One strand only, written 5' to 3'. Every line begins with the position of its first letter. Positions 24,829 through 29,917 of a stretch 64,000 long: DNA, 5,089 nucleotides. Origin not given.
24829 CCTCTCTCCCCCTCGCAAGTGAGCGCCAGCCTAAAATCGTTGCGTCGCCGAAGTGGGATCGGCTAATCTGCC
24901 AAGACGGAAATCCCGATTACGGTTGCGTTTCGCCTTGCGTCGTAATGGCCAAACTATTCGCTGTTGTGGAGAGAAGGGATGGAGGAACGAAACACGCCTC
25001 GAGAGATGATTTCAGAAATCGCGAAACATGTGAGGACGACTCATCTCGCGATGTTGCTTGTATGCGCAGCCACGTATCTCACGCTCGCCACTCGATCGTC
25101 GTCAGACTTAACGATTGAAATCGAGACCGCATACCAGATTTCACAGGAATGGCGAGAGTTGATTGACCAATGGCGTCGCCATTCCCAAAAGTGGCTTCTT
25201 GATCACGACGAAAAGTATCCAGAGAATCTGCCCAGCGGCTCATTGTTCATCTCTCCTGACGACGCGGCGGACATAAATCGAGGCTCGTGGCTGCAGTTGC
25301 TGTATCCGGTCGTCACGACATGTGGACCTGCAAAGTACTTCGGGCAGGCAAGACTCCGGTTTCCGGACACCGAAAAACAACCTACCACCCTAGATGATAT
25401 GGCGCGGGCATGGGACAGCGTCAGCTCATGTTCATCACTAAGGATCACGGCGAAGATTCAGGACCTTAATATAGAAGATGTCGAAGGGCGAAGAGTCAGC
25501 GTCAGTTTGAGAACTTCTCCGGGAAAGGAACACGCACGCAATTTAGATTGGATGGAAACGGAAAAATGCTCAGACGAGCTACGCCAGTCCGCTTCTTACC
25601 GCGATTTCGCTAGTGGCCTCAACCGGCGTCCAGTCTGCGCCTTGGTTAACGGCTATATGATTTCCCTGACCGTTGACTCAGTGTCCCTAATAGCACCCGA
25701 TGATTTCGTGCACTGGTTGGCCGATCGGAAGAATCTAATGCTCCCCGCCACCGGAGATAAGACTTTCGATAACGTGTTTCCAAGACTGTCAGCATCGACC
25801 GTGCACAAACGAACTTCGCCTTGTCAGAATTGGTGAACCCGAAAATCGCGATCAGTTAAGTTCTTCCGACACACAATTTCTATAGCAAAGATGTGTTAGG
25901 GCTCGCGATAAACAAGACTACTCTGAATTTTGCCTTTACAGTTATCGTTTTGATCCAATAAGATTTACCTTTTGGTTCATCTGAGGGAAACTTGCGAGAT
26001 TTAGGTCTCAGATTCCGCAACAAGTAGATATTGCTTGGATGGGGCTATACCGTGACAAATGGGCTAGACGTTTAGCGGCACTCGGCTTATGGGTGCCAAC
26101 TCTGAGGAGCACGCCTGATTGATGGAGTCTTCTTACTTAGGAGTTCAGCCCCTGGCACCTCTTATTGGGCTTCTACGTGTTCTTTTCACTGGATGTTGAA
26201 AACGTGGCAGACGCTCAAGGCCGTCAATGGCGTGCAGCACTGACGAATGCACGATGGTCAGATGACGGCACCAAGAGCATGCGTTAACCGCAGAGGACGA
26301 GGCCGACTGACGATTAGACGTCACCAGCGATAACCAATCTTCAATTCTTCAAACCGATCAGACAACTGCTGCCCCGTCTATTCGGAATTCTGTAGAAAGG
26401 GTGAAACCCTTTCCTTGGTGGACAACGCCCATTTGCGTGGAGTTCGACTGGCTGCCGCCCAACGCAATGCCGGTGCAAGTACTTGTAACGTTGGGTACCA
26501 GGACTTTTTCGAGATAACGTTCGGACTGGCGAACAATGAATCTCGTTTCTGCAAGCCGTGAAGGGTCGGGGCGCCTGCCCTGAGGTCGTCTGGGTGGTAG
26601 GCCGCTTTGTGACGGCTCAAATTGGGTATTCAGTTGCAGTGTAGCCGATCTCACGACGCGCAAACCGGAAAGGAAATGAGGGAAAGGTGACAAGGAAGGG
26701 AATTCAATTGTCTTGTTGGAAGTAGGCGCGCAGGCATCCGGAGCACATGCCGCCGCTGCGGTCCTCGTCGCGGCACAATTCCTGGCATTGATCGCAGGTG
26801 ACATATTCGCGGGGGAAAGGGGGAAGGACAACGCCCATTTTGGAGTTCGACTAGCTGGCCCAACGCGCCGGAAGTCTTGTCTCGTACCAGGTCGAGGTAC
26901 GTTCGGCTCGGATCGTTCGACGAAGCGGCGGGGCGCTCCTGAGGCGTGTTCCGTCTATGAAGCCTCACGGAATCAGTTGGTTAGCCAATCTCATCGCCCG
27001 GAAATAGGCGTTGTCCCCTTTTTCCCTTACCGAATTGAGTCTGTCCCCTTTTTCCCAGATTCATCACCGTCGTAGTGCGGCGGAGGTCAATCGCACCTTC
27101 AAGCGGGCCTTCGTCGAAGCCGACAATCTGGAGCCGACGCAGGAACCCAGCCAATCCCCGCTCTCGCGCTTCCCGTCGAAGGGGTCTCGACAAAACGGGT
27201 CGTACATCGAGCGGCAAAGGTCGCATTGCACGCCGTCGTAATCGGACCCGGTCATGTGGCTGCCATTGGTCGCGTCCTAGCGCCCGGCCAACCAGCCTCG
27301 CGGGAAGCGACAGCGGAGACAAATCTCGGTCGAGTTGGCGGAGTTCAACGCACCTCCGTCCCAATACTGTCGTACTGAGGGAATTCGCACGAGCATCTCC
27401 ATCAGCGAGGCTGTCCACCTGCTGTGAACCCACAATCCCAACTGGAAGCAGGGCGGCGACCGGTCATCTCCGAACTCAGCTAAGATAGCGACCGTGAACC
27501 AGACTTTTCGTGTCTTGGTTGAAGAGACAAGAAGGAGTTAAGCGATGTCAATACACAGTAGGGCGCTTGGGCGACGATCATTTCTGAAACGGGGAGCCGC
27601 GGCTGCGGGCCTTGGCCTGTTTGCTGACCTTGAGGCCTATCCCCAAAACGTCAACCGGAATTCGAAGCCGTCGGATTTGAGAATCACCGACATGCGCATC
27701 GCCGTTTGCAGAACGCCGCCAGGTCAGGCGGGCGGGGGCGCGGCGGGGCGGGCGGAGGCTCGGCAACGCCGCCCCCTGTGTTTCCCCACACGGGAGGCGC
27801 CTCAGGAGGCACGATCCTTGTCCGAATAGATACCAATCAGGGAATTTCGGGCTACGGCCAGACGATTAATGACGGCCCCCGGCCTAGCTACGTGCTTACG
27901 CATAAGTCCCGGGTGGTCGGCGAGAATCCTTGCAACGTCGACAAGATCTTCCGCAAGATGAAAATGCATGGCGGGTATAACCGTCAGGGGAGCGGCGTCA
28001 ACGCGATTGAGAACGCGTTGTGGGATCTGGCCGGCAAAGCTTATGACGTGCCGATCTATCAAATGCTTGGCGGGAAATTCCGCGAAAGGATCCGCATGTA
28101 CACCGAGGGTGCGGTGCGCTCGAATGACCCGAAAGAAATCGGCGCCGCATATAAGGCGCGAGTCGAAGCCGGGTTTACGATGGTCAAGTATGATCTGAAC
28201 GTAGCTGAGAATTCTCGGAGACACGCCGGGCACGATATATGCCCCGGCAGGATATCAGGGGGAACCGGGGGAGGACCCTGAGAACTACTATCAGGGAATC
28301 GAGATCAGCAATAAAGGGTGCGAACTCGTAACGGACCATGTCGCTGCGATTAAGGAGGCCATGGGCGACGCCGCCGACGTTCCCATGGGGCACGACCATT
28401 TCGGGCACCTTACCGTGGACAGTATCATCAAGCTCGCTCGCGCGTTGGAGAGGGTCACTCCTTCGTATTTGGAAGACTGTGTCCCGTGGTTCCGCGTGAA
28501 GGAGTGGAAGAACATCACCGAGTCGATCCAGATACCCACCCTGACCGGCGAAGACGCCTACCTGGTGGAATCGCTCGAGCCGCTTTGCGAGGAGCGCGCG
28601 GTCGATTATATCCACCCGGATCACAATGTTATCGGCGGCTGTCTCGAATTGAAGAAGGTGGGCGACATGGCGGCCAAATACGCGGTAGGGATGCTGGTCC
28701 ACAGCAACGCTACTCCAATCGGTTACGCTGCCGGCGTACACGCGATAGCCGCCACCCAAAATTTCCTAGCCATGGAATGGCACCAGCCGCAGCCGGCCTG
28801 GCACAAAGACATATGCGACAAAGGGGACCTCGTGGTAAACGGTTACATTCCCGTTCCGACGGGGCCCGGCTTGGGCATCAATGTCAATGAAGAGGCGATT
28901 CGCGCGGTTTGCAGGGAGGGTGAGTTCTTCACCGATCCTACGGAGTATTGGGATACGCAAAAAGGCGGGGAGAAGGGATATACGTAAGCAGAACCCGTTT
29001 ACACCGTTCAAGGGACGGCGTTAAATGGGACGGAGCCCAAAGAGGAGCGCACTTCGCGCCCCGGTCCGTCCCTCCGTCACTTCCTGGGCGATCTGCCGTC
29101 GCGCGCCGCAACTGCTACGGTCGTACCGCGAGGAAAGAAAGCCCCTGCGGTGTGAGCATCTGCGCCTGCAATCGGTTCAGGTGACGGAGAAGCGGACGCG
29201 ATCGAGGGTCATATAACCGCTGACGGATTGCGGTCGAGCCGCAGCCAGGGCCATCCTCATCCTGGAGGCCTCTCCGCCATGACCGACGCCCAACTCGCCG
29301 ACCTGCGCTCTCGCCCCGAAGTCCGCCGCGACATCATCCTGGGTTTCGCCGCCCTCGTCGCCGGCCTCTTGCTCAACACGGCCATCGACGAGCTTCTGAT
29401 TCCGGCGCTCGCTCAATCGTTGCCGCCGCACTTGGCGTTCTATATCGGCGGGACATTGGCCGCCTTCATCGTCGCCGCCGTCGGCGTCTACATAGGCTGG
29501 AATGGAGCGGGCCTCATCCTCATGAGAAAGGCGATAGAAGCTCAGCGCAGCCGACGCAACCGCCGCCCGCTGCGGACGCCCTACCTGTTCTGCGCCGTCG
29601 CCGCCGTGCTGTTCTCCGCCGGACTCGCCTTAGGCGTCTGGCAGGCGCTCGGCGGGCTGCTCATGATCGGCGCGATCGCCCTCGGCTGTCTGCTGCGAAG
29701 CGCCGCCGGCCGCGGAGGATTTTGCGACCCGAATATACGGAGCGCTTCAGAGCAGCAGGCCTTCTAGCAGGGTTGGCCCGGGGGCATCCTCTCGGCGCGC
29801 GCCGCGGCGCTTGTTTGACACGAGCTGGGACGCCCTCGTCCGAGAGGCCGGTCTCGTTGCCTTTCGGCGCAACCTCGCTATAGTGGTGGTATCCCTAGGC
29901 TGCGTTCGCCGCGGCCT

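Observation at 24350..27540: Degraded low-GC islet bracketed by near-identical direct copies of a ~195-bp element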

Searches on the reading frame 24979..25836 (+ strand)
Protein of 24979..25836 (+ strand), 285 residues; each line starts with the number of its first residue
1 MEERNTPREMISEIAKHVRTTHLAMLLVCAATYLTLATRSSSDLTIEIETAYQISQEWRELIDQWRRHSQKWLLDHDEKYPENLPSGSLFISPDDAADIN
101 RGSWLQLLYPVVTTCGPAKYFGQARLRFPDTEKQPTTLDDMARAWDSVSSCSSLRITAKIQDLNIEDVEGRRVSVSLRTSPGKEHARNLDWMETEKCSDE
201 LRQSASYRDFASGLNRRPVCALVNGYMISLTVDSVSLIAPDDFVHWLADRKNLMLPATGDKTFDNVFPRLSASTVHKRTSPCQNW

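Call 19: find_encoding_contigs(protein=window:24979-25836:+, flank=10000, max_places=10)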
Protein window:24979-25836:+ (285 aa): no gene with exactly this product is on record in the collection.

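Call 21: search_protein_families(library=pfam, proteins=[window:24979-25836:+], max_evalue=0.01)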
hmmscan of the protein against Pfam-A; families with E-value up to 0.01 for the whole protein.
window:24979-25836:+ (285 aa): 0 families

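Call 22: search_protein_families(library=phrogs, proteins=[window:24979-25836:+], max_evalue=0.01)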
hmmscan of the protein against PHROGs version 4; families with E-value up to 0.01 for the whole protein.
window:24979-25836:+ (285 aa): 1 family
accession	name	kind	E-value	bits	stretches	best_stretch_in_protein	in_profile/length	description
phrog_4052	-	moron, auxiliary metabolic gene and host takeover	0.0023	18.7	1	11-61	6-57/75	PAGK virulence factor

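Call 23: find_homologous_proteins(query=window:24979-25836:+, max_evalue=0.001)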
Query window:24979-25836:+ (285 aa): 1 proteins with E <= 0.001 among 665 candidates.
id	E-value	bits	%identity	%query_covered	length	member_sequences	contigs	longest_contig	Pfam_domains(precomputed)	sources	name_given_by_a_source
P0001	3.7e-191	651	100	100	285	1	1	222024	-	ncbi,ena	-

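Call 81: predict_structure(protein=window:24979-25833:+)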
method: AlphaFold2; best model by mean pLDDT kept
length: 285 residues; sequences in the alignment: 1
mean_pLDDT: 31.5   pTM: 0.22
mean pLDDT of the five models: 31.5, 31.5, 31.3, 29.5, 28.1
residues with pLDDT >= 90: 0; 70-90: 0; 50-70: 3; < 50: 282
segments of 3 or more residues with pLDDT < 50: 1-55, 57-59, 64-285
pLDDT, mean of each block of 10 residues (from residue 1): 39 40 33 30 29 41 47 41 33 32 31 28 25 30 28 23 32 32 25 29 28 37 34 36 31 24 25 24 21
secondary structure, 60 per line:
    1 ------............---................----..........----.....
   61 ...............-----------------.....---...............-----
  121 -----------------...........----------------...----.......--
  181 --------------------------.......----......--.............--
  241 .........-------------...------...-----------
elements in order: H7-18 H22-37 H42-51 H56-75 H93-97 H101-115 H138-148 E172-178 H207-213 E218-223 E226-238 H241-249

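Call 100: search_protein_representatives(protein=window:24979-25833:+)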
Query: 285 residues. Proteins with E-value up to 0.001 (for the whole library): 1; up to 1e-10: 1; up to 1e-30: 1. The best 1 are listed.
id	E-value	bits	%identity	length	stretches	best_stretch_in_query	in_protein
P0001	1.2e-191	651.0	100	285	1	1-285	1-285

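Call 101: search_protein_families(library=ncbifam, proteins=[window:24979-25833:+], max_evalue=1)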
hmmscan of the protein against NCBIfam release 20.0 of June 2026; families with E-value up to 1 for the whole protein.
window:24979-25833:+ (285 aa): 0 families

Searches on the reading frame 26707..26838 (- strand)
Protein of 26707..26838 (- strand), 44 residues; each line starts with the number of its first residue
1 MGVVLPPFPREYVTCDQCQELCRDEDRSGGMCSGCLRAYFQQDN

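Call 90: search_protein_families(library=pfam, proteins=[window:26707-26838:-], max_evalue=10)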
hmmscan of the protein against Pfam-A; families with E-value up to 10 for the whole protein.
seq(44 aa): 2 families
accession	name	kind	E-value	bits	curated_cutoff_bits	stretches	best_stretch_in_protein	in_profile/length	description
PF00304.26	Gamma-thionin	-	0.002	18.8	25.1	1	16-37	18-39/47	Gamma-thionin family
PF00130.28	C1_1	-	0.071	13.4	26.5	1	13-37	12-36/53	Phorbol esters/diacylglycerol binding domain (C1 domain)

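Call 101: search_protein_families(library=ncbifam, proteins=[window:26707-26838:-], max_evalue=1)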
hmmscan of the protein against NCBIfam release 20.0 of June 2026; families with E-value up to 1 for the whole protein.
seq(44 aa): 0 families

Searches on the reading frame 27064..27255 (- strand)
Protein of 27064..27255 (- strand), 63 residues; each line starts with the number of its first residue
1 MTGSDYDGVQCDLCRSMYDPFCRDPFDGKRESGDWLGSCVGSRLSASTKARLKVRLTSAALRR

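Call 90: search_protein_families(library=pfam, proteins=[window:27064-27255:-], max_evalue=10)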
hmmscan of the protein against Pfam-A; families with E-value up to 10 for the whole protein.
window:27064-27255:- (63 aa): 1 family
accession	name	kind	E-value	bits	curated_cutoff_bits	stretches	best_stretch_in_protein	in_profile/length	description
PF00628.35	PHD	-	0.037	14.5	24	1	7-36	12-43/47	PHD-finger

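Call 92: find_encoding_contigs(protein=window:27064-27255:-, flank=10000, max_places=10)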
Protein window:27064-27255:- (63 aa): no gene with exactly this product is on record in the collection.

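Call 101: search_protein_families(library=ncbifam, proteins=[window:27064-27255:-], max_evalue=1)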
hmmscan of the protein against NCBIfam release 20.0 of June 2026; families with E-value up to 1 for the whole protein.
window:27064-27255:- (63 aa): 0 families

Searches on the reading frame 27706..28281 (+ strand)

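Call 21: search_protein_families(library=pfam, proteins=[window:27706-28281:+], max_evalue=0.01)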
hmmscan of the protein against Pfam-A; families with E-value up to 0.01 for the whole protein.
window:27706-28281:+ (191 aa): 1 family
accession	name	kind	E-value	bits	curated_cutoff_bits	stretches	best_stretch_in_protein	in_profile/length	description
PF02746.21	MR_MLE_N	-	5e-12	46.5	22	1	36-122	28-117/117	Mandelate racemase / muconate lactonizing enzyme, N-terminal domain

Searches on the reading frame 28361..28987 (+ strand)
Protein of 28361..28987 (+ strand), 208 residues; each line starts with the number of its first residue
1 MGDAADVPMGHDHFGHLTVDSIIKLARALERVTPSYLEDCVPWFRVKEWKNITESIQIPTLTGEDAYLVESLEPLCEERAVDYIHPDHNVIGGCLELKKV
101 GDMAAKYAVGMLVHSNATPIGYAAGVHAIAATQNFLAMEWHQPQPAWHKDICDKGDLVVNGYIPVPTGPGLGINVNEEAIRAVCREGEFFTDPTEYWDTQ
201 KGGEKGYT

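Call 21: search_protein_families(library=pfam, proteins=[window:28361-28987:+], max_evalue=0.01)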
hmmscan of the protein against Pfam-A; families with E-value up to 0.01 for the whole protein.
window:28361-28987:+ (208 aa): 1 family
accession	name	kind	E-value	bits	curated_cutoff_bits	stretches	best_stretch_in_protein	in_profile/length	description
PF13378.12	MR_MLE_C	-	8e-38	130.8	29.4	1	5-179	41-219/219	Enolase C-terminal domain-like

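Call 82: find_encoding_contigs(protein=window:28361-28987:+, flank=10000, max_places=10)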
Protein window:28361-28987:+ (208 aa): no gene with exactly this product is on record in the collection.

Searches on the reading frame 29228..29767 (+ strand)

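Call 21: search_protein_families(library=pfam, proteins=[window:29228-29767:+], max_evalue=0.01)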
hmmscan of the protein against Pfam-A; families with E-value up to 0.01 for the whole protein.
window:29228-29767:+ (179 aa): 0 families

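Call 101: search_protein_families(library=ncbifam, proteins=[window:29228-29767:+], max_evalue=1)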
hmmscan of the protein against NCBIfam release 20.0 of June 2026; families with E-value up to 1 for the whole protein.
window:29228-29767:+ (179 aa): 1 family
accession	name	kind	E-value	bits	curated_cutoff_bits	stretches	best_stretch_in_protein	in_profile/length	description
NF045693.1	GCarotHydoxCruF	equivalog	0.0007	19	400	1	32-118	151-237/310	gamma-carotene 1'-hydroxylase CruF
